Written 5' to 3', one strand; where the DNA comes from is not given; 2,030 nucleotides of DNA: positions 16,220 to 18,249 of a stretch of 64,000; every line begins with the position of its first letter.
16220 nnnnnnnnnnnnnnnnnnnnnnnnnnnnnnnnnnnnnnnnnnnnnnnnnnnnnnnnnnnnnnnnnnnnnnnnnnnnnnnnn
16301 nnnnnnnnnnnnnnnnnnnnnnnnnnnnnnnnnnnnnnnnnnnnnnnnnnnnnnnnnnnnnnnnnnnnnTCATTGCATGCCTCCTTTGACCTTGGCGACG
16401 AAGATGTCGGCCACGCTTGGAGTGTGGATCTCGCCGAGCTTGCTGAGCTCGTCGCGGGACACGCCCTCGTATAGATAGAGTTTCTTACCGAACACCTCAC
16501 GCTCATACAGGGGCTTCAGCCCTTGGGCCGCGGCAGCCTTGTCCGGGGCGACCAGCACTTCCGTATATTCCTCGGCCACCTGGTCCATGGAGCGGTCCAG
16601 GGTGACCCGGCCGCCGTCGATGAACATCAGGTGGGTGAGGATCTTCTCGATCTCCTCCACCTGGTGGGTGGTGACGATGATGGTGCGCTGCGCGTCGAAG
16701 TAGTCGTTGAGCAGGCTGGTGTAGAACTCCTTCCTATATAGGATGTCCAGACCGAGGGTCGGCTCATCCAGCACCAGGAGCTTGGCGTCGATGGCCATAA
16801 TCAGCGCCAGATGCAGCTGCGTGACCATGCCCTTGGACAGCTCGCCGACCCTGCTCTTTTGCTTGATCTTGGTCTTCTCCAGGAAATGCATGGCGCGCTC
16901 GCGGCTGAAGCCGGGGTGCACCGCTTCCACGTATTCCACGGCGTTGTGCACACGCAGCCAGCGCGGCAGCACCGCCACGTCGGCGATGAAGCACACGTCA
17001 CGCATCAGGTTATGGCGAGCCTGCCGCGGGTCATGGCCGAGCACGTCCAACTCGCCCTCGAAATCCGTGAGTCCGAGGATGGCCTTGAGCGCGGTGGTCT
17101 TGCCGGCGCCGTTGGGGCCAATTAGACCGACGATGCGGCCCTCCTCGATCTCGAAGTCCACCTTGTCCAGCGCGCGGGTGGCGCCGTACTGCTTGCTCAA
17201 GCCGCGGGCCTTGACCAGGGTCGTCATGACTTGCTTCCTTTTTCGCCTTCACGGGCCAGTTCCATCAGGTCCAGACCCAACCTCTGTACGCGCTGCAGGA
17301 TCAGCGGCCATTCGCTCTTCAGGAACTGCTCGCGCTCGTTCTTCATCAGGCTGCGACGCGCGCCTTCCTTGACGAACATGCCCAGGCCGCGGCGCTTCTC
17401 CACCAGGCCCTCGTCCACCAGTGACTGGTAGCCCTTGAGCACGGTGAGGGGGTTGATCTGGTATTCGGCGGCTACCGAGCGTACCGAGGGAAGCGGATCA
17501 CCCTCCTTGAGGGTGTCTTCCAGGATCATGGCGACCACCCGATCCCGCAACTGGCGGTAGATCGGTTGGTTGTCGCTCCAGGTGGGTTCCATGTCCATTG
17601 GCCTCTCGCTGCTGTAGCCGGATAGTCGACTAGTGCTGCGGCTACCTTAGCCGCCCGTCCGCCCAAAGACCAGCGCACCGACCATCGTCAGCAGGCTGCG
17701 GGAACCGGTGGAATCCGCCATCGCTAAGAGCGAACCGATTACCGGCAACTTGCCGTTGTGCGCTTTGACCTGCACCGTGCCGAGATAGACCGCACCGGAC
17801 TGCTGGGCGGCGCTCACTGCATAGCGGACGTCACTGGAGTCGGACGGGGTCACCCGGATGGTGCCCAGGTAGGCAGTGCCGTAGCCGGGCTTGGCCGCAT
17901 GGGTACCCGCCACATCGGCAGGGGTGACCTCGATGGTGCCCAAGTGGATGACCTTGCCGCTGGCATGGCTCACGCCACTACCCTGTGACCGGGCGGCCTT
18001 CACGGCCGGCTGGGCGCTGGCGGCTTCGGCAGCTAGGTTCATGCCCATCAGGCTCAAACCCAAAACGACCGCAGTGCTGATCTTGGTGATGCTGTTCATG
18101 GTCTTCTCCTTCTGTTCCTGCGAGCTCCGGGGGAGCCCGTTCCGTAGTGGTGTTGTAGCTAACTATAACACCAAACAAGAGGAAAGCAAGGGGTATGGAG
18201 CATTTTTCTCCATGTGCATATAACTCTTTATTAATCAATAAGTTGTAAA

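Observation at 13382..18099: Seven-gene YtrA-type GntR / ABC exporter / BON / paralogous beta-repeat envelope operon: best candidate for an uncharacterised system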

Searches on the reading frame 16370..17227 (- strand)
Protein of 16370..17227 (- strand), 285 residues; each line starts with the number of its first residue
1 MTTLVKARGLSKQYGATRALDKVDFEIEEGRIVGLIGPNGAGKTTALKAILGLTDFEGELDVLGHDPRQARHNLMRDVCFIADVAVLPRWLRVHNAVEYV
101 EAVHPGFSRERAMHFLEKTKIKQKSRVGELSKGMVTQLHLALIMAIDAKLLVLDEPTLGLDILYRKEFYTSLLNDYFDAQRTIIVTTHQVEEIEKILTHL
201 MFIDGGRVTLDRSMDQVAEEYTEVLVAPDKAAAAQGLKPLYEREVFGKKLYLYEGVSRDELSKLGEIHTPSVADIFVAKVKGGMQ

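Call 3: search_protein_families(library=pfam, proteins=[window:16370-17227:-], max_evalue=0.1)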
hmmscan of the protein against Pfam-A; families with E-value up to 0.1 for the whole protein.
window:16370-17227:- (285 aa): 16 families
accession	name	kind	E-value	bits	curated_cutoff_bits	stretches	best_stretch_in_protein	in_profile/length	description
PF00005.33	ABC_tran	-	4.6e-22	79.5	25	1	20-157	1-136/137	ABC transporter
PF13304.12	AAA_21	-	1.5e-13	51.9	27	2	126-193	234-303/304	AAA domain, putative AbiEii toxin, Type IV TA system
PF02463.25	SMC_N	-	9.5e-07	28.9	40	2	111-195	122-204/220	RecF/RecN/SMC N terminal domain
PF13476.12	AAA_23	-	0.00019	22.6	27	1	23-51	15-40/201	AAA domain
PF13401.12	AAA_22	-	0.00072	20.3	27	1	30-155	5-92/130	AAA domain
PF13555.12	AAA_29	-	0.0049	17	27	1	21-51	13-43/61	P-loop containing region of AAA domain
PF13604.12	AAA_30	-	0.0054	16.9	27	1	30-69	18-56/191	AAA domain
PF13514.12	AAA_27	-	0.0091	16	22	1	21-53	17-49/206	AAA domain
PF13175.12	AAA_15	-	0.01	15.9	32.1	1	22-51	16-44/374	AAA ATPase domain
PF09818.15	ABC_ATPase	-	0.01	15.3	23.2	0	144-210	172-236/283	P-loop domain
PF25199.1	nSTAND_NTPase5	-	0.015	15.6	34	1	28-50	39-61/145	Novel STAND NTPase 5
PF20720.3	nSTAND3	-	0.026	14.7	27.2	0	16-51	3-38/155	Novel STAND NTPase 3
PF00004.35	AAA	-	0.039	14.8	21.2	0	35-53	3-21/131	ATPase family associated with various cellular activities (AAA)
PF19993.5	DO-GTPase2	-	0.087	12.9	27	0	31-49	1-19/226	Double-GTPase 2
PF20386.3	DUF6681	-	0.095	12.8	24.1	0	182-276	126-220/267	Family of unknown function (DUF6681)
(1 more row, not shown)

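Call 4: search_protein_families(library=ncbifam, proteins=[window:16370-17227:-], max_evalue=0.1)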
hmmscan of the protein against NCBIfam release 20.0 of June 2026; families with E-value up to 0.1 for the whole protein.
window:16370-17227:- (285 aa): 194 families (the best 25 are shown)
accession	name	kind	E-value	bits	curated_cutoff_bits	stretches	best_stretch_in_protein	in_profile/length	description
NF047565.1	PSM_export_PmtA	equivalog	1.7e-37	129.3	350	1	19-224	16-222/282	phenol-soluble modulin export ABC transporter ATP-binding protein PmtA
TIGR01188.1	drrA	subfamily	7.7e-34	117.3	312.45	1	12-225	1-219/302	daunorubicin resistance ABC transporter, ATP-binding protein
TIGR03864.1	PQQ_ABC_ATP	hypoth_equivalog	4.7e-32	111.3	302.25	1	6-221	3-223/236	ABC transporter, ATP-binding subunit, PQQ-dependent alcohol dehydrogenase system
NF010060.0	PRK13537.1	equivalog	4.4e-31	107.9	521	1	3-253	14-274/314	nodulation factor ABC transporter ATP-binding protein NodI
TIGR03522.1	GldA_ABC_ATP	equivalog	2e-30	106.3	402.6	1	6-222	4-225/301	gliding motility-associated ABC transporter ATP-binding subunit GldA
TIGR03740.1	galliderm_ABC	subfamily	1.1e-27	97.2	309.75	1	7-216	3-210/223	lantibiotic protection ABC transporter ATP-binding subunit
NF010059.0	PRK13536.1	equivalog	5.1e-27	94.5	549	1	5-218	44-262/342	nodulation factor ABC transporter ATP-binding protein NodI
NF033858.1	ABC2_perm_RbbA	equivalog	8.6e-27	93.4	1050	1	5-220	2-227/909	ribosome-associated ATPase/putative transporter RbbA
TIGR04521.1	ECF_ATPase_2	equivalog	3.8e-25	88.5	330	2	120-223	136-238/279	energy-coupling factor transporter ATPase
TIGR01288.1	nodI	equivalog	6.7e-25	87.7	424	1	8-221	8-226/303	nodulation factor ABC transporter ATP-binding protein NodI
TIGR00968.1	3a0106s01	subfamily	8.3e-25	87.7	342.75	1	9-226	5-227/237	sulfate ABC transporter ATP-binding protein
NF008409.0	PRK11231.1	equivalog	2.1e-24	86.3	375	1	5-218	3-226/255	Fe(3+) dicitrate ABC transporter ATP-binding protein FecE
NF007027.0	PRK09493.1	equivalog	2.3e-24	86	379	1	5-219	2-225/240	glutamine ABC transporter ATP-binding protein GlnQ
NF053840.1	MnTportMntADein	equivalog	2e-23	83.2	400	1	5-217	2-219/240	manganese ABC transporter ATP-binding protein MntA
NF000355.4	ribo_prot_ABC_F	equivalog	3.3e-23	82.3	380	1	5-209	3-193/499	ribosomal protection-like ABC-F family protein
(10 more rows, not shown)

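Call 50: search_solved_structures(query=window:16370-17227:-, max_evalue=1e-20)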
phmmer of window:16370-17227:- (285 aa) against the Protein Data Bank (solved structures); distinct sequences matched with E-value up to 1e-20: 24.
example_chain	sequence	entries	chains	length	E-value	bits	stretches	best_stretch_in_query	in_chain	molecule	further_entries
8edw_A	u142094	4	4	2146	1.4e-27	100.3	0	5-208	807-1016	Phospholipid-transporting ATPase ABCA7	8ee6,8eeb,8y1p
8eop_A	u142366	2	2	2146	9.5e-27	97.6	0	5-208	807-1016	Phospholipid-transporting ATPase ABCA7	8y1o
7tby_A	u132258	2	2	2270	3.4e-26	95.7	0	15-208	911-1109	ATP-binding cassette, sub-family A (ABC1), member 1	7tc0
7tbz_A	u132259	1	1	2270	3.4e-26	95.7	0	15-208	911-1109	ATP-binding cassette, sub-family A (ABC1), member 1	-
7tdt_A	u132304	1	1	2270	3.4e-26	95.7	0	15-208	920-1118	Phospholipid-transporting ATPase ABCA1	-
5xjy_A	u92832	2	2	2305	3.6e-26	95.7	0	15-208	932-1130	ATP-binding cassette sub-family A member 1 | Phospholipid-transporting ATPase ABCA1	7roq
8s7v_K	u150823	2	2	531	6.8e-26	94.8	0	5-219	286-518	Glycine betaine/carnitine/choline transport ATP-binding protein OpuCA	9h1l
1vpl_A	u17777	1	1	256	1.4e-25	93.8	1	6-222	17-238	ABC transporter, ATP-binding protein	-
7lkp_A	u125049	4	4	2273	2.3e-25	93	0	18-208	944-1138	Retinal-specific phospholipid-transporting ATPase ABCA4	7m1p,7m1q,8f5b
7tbw_A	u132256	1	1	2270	2.4e-25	93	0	15-208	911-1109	ATP-binding cassette, sub-family A (ABC1), member 1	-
7e7i_A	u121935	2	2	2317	2.4e-25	92.9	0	18-208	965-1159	Retinal-specific phospholipid-transporting ATPase ABCA4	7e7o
8k1m_C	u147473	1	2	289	3.5e-25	92.4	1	5-217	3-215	Multidrug efflux system ATP-binding protein Rv1218c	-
8k1n_E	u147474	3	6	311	3.8e-25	92.3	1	5-217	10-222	Multidrug efflux system ATP-binding protein Rv1218c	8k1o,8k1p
7lkz_A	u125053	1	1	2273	1.6e-24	90.3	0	18-208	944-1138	Retinal-specific phospholipid-transporting ATPase ABCA4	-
7e7q_A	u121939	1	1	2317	1.7e-24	90.2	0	18-208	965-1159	Retinal-specific phospholipid-transporting ATPase ABCA4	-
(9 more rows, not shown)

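Call 81: search_protein_families(library=padloc, proteins=[window:16370-17227:-], max_evalue=0.001)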
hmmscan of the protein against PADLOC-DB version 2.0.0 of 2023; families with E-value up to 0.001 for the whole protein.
window:16370-17227:- (285 aa): 14 families
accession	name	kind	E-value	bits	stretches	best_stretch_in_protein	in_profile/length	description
PDLC04135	mad3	-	4.7e-26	90.2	2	120-205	252-339/374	mads_3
PDLC02980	AriA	-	1.9e-14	52.3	2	32-60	1-26/304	-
PDLC04140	mad8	-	7.4e-12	43.4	1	16-197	13-241/314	mads_8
PDLC02914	ATPase-Toprim_I-B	-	1.9e-08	31.9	1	22-54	17-49/443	-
PDLC04541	PDC-M25A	-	4.5e-06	24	0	23-50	14-41/380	-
PDLC02335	AbiLi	-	3.4e-05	21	0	32-53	78-99/326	AbiLi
PDLC04164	AriA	-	5.9e-05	20.7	0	124-189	166-232/253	-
PDLC02915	ATPase-Toprim_I-B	-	9.5e-05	19.4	0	19-50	13-42/623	-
PDLC00090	GajA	-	0.00011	19.1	0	25-53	19-47/659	AAA ATPase domain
PDLC04242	PDC-M01A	-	0.00016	18.1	0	28-59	214-246/566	-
PDLC03859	LmuB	-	0.00029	18.2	0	23-50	17-44/611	-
PDLC02979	AriA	-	0.00035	18.5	1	19-51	13-44/373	-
PDLC00284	PtuA1|PtuA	-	0.00037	17.4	1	18-54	71-108/545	AAA ATPase domain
PDLC00097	GajA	-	0.00092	15.9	0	24-60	18-54/640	AAA ATPase domain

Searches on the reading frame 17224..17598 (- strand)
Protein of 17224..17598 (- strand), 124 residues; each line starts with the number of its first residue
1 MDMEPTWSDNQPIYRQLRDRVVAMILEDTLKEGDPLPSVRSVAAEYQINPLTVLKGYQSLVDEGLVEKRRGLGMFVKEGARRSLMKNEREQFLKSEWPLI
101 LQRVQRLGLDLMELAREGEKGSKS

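Call 3: search_protein_families(library=pfam, proteins=[window:17224-17598:-], max_evalue=0.1)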
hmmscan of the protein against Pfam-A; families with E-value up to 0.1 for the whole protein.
window:17224-17598:- (124 aa): 2 families
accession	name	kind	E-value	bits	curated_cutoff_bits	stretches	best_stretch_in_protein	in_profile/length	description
PF00392.27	GntR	-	5.6e-13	48.8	27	1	14-76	2-64/64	Bacterial regulatory proteins, gntR family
PF02082.26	Rrf2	-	0.0024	18.5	30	1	29-72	16-59/132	Iron-dependent Transcriptional regulator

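Call 4: search_protein_families(library=ncbifam, proteins=[window:17224-17598:-], max_evalue=0.1)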
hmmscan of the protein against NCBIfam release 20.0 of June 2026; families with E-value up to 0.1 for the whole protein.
window:17224-17598:- (124 aa): 25 families
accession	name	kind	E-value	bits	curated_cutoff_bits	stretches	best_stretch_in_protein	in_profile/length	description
NF052282.1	PLP_TF_PdxR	equivalog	8.1e-16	58.1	320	1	12-87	1-76/448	MocR-like pyridoxine biosynthesis transcription factor PdxR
NF047563.1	modulin_PmtR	equivalog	5.6e-14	52.3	200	1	9-114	9-113/125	PSM export ABC transporter transcriptional regulator PmtR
NF052281.1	rhizopine_MocR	equivalog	6.3e-12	44.9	650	1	10-90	16-96/479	rhizopine catabolism transcriptional regulator MocR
NF052290.2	MocR_like_YczR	exception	6.8e-11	41.5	487.4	1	7-88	13-95/458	MocR-like transcription factor YczR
TIGR02325.1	C_P_lyase_phnF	equivalog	2.5e-10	40.3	156.8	1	12-78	8-74/238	phosphonate metabolism transcriptional regulator PhnF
NF052286.1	ecto_TF_EhuR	exception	4.3e-10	38.7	480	1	10-83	9-82/458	MocR-like ectoine utilization transcription factor EhuR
TIGR02018.2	his_ut_repres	equivalog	9.9e-10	38.2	220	1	14-83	1-70/226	histidine utilization transcriptional repressor HutC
NF053730.1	TransRegRv1152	equivalog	1.1e-09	38.2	170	1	9-78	13-82/120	Rv1152 family transcriptional regulator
NF007292.0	PRK09764.1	equivalog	2.1e-09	36.9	281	1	10-79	3-72/240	GntR family transcriptional regulator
NF012025.0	PRK15481.1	equivalog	5.4e-08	31.9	573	1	18-80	12-74/432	MocR-like B6 salvage transcription factor PtsJ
NF007741.0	PRK10421.1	equivalog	2e-07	30.6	311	1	15-78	10-73/262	transcriptional regulator LldR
TIGR03337.1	phnR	equivalog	4.7e-07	29.7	296.75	1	14-77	3-66/231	phosphonate utilization transcriptional regulator PhnR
NF007486.0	PRK10079.1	equivalog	7.7e-07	29.1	363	1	24-76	23-75/241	phosphonate metabolism transcriptional regulator PhnF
TIGR02404.1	trehalos_R_Bsub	equivalog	1.4e-06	28.2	211.95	1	20-78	8-66/233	trehalose operon repressor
NF008491.0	PRK11402.1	subfamily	2.4e-06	27.2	269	1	10-78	9-77/243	GntR family transcriptional regulator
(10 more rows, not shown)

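Call 49: search_solved_structures(query=window:17224-17598:-, max_evalue=0.001)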
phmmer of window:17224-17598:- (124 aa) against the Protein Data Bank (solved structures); distinct sequences matched with E-value up to 0.001: 18.
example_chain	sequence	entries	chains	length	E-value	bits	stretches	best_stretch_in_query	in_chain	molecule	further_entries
3tqn_A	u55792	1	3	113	9.3e-39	135.5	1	6-115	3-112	Transcriptional regulator, GntR family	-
3ic7_A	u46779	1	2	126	1.2e-14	57.8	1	7-115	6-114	Putative transcriptional regulator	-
6sbs_A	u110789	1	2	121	1.6e-12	50.9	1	10-72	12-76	Regulatory protein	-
3neu_A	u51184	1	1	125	1.4e-11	47.8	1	3-110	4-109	Lin1836 protein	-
2du9_A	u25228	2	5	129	2e-10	44.1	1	12-93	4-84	Predicted transcriptional regulators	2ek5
3by6_A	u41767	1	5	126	2.2e-10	44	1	9-101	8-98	Predicted transcriptional regulator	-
4r1h_A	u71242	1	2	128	7.3e-10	42.3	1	7-90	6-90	Lmo0741 protein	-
4ham_A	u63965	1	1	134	1e-07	35.4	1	10-88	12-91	Lmo2241 protein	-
8pqm_A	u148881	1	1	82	2.9e-07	33.9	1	11-78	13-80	FadR family transcriptional regulator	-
4u0y_A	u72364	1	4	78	3.7e-07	33.6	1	11-76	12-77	HTH-type transcriptional repressor YvoA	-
4u0v_A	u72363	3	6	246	9.4e-07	32.3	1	11-80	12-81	HTH-type transcriptional repressor YvoA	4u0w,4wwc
2wv0_A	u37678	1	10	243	9.7e-07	32.2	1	12-80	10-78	HTH-TYPE TRANSCRIPTIONAL REPRESSOR YVOA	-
3bwg_A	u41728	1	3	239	1.8e-06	31.4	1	14-87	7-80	Uncharacterized HTH-type transcriptional regulator yydK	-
2ra5_A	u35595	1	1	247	2.3e-05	27.8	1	5-84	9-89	Putative transcriptional regulator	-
5kvr_A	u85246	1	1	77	6.7e-05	26.3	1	18-76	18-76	Pyruvate dehydrogenase complex repressor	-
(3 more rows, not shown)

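Call 81: search_protein_families(library=padloc, proteins=[window:17224-17598:-], max_evalue=0.001)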
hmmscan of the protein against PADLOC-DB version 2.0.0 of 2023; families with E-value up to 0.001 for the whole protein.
window:17224-17598:- (124 aa): 0 families

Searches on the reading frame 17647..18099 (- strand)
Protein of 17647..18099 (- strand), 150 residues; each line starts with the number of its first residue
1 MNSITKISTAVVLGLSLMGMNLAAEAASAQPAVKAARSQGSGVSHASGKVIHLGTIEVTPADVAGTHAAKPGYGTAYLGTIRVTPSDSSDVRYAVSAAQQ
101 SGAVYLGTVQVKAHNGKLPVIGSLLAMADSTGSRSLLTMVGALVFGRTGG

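Call 3: search_protein_families(library=pfam, proteins=[window:17647-18099:-], max_evalue=0.1)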
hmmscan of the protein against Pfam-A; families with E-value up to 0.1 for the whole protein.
window:17647-18099:- (150 aa): 0 families

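Call 4: search_protein_families(library=ncbifam, proteins=[window:17647-18099:-], max_evalue=0.1)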
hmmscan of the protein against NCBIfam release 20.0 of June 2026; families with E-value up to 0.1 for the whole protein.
window:17647-18099:- (150 aa): 0 families

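Call 81: search_protein_families(library=padloc, proteins=[window:17647-18099:-], max_evalue=0.001)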
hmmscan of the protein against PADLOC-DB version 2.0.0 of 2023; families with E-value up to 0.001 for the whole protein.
window:17647-18099:- (150 aa): 0 families
